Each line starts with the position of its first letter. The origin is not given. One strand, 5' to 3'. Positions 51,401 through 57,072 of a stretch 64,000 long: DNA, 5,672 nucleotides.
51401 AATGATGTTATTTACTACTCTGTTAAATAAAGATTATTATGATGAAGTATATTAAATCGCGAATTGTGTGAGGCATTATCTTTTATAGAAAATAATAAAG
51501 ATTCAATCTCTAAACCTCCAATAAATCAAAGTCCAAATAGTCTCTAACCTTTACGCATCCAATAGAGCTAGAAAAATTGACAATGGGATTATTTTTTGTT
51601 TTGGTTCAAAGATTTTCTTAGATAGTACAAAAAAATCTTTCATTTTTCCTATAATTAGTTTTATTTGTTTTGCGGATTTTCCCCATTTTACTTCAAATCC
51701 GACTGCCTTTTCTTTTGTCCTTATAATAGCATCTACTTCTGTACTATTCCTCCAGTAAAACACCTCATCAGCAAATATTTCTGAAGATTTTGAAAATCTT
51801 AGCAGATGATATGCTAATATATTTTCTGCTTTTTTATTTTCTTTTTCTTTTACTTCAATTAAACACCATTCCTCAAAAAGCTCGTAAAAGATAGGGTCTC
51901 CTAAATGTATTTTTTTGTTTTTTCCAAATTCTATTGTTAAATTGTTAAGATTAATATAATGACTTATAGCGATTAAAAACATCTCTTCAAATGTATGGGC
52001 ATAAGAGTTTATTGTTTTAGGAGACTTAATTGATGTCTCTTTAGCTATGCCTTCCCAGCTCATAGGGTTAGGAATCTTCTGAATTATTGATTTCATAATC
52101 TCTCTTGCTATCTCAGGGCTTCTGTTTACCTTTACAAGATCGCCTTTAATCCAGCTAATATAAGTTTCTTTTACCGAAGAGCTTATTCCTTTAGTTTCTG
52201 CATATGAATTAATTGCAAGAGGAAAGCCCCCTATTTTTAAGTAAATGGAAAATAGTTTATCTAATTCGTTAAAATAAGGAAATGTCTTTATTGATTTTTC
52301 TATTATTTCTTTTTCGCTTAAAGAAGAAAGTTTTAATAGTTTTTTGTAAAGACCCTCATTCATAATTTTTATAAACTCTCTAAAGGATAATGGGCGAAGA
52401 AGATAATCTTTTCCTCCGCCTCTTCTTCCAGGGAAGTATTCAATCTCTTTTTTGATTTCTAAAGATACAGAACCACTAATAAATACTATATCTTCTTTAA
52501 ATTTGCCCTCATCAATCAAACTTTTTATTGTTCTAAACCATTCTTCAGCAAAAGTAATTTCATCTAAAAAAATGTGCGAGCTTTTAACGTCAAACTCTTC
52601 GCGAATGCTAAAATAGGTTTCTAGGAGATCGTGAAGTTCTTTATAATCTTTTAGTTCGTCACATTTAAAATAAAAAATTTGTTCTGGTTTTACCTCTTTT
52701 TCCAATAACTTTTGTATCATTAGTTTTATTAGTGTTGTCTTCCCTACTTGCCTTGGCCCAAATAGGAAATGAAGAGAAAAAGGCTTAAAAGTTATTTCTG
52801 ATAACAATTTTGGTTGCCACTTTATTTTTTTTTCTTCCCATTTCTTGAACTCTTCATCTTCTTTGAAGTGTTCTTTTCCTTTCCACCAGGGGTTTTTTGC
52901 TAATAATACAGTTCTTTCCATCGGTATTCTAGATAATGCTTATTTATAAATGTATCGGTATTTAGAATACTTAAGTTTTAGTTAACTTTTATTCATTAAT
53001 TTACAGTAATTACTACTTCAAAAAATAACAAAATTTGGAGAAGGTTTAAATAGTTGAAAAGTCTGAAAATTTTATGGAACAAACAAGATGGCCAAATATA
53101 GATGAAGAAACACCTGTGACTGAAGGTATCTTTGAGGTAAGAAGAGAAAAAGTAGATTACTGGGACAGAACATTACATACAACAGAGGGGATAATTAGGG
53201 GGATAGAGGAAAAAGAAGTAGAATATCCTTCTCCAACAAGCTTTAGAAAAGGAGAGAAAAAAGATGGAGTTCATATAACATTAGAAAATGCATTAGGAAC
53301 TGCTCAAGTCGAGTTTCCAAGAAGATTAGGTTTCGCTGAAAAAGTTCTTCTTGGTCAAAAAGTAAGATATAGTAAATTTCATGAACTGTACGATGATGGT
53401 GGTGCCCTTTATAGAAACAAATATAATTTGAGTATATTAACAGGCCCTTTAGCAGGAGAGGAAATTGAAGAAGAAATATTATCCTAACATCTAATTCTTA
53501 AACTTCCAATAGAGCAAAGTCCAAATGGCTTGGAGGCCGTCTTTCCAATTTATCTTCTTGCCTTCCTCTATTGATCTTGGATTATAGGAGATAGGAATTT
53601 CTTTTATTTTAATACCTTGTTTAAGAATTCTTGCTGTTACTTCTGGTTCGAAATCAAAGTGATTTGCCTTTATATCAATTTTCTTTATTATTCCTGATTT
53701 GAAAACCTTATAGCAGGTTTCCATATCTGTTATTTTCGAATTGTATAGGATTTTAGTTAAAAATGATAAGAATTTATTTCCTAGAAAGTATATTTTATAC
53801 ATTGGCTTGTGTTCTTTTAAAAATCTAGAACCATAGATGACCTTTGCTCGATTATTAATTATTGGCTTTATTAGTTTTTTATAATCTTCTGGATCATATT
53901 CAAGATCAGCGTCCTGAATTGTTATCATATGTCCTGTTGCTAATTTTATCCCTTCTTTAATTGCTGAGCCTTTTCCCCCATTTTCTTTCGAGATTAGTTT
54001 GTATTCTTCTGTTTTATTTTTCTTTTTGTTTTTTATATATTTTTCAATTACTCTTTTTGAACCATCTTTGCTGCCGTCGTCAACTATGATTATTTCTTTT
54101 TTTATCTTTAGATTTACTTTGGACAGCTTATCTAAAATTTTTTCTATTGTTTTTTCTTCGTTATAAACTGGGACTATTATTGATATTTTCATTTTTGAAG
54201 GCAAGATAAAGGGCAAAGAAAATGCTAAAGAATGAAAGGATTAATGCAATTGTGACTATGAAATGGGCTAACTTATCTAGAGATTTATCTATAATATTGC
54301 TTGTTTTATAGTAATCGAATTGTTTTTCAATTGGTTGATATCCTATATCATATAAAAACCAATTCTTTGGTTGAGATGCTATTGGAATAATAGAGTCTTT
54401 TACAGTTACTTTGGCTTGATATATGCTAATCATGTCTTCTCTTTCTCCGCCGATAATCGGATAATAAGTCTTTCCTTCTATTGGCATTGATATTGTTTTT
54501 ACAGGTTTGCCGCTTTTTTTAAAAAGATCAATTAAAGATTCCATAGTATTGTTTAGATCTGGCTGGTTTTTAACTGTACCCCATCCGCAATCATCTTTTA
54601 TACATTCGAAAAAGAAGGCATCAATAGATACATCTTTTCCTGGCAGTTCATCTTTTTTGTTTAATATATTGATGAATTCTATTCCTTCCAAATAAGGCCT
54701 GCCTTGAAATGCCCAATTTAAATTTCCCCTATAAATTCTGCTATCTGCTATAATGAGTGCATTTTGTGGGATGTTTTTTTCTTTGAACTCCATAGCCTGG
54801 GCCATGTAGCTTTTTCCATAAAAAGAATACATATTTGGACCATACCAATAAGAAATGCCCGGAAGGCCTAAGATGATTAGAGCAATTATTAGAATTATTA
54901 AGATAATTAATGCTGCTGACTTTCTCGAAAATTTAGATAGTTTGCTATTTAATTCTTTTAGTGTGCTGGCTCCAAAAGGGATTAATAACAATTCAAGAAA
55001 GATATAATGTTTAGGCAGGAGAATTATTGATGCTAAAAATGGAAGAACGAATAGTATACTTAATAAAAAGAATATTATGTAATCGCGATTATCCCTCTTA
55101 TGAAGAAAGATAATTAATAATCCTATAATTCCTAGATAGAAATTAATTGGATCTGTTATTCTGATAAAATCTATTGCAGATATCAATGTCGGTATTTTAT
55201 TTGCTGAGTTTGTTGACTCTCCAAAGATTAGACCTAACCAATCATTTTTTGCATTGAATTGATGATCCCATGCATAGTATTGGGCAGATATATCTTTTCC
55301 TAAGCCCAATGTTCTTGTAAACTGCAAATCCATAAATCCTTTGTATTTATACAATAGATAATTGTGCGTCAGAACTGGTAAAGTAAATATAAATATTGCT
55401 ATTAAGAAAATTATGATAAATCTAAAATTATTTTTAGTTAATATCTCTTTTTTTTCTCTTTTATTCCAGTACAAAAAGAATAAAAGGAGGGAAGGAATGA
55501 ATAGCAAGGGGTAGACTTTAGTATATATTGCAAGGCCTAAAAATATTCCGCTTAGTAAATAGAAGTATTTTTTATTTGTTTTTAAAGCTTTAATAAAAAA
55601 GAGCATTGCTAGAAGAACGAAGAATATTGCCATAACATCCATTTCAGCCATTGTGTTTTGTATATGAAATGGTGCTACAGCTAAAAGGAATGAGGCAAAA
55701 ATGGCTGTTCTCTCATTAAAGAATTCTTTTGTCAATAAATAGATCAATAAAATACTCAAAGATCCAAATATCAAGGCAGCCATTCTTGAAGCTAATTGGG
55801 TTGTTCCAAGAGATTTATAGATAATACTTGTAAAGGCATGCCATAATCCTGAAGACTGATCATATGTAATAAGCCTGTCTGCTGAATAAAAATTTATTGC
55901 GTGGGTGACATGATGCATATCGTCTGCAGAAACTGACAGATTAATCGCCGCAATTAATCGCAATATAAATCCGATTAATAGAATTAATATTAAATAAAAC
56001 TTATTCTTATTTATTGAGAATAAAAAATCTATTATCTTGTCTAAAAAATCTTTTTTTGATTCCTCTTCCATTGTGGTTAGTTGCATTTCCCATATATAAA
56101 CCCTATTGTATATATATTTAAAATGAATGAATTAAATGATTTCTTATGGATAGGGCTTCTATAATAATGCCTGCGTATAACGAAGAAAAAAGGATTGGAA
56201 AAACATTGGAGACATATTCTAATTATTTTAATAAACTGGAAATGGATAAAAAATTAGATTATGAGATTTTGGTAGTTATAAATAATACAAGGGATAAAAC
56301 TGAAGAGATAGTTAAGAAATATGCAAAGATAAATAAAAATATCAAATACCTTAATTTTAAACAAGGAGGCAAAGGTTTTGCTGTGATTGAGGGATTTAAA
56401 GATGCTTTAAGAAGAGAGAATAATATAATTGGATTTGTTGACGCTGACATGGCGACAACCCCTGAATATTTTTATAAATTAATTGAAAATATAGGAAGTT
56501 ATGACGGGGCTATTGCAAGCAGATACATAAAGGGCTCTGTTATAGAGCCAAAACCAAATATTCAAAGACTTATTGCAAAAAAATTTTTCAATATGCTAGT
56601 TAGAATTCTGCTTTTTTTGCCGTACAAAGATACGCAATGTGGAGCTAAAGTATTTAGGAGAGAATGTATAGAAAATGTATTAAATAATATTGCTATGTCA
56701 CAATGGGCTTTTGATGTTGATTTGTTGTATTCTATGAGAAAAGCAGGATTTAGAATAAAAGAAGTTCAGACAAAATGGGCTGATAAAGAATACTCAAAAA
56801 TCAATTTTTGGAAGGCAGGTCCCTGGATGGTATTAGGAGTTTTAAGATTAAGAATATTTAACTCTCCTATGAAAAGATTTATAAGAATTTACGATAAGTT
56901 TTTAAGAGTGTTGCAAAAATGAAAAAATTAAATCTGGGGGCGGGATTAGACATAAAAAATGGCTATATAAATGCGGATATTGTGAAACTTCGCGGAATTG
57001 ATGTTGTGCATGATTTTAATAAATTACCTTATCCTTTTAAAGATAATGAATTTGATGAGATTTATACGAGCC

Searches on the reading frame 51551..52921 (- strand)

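Call 9: search_protein_families(library=pfam, proteins=[window:51551-52921:-], max_evalue=0.1)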
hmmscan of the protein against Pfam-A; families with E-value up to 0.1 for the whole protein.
window:51551-52921:- (456 aa): 8 families
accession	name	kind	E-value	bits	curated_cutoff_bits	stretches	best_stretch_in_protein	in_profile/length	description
PF13173.12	AAA_14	-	5e-27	94.9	27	1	52-183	6-128/129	AAA domain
PF13635.12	DUF4143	-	6.7e-11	42.6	28.1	1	266-414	10-160/160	Domain of unknown function (DUF4143)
PF01637.24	ATPase_2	-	3.2e-07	30.8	33.2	1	43-90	15-60/225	ATPase domain predominantly from Archaea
PF00004.35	AAA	-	0.0032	18.3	21.2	1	53-122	3-66/131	ATPase family associated with various cellular activities (AAA)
PF13401.12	AAA_22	-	0.0038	18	27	1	52-102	9-56/130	AAA domain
PF00910.28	RNA_helicase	-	0.021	15.7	21.5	1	52-86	2-37/105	RNA helicase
PF24883.2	NPHP3_N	-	0.022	15.4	24.8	1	49-100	23-72/164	Nephrocystin 3, N-terminal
PF07728.20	AAA_5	-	0.079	13.4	22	0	52-142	3-96/139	AAA domain (dynein-related subfamily)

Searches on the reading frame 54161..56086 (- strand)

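Call 9: search_protein_families(library=pfam, proteins=[window:54161-56086:-], max_evalue=0.1)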
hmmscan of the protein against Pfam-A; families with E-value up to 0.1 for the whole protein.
window:54161-56086:- (641 aa): 4 families
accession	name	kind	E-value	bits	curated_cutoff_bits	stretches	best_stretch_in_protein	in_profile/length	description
PF13231.12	PMT_2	-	6.7e-19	69.1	26.1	1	85-234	9-154/160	Dolichyl-phosphate-mannose-protein mannosyltransferase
PF02516.20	STT3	-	5.7e-10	39.7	24.5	1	83-407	80-396/405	Oligosaccharyl transferase STT3, N-terminal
PF09594.16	GT87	-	1.1e-05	25.7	25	1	100-234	19-147/237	Glycosyltransferase family 87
PF20176.3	DUF6541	-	0.0038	16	29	1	81-189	162-281/646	Family of unknown function (DUF6541)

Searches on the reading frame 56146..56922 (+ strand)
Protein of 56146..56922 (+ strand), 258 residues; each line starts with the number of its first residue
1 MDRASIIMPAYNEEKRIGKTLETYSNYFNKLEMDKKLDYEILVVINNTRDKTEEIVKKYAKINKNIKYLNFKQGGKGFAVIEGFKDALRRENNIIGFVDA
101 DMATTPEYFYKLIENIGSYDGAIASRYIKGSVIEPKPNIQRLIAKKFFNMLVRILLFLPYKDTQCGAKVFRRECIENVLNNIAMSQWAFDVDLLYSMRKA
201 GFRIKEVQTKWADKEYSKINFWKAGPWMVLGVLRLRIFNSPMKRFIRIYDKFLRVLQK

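Call 77: search_protein_families(library=pfam, proteins=[window:56146-56922:+], max_evalue=0.001)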
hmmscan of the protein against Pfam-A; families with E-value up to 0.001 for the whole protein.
window:56146-56922:+ (258 aa): 2 families
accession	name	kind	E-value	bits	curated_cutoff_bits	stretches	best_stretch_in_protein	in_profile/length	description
PF00535.33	Glycos_transf_2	-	8.6e-26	91.3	23.3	1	5-178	1-167/168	Glycosyl transferase family 2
PF13641.12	Glyco_tranf_2_3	-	3.2e-08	34.3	27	1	4-112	3-107/230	Glycosyltransferase like family 2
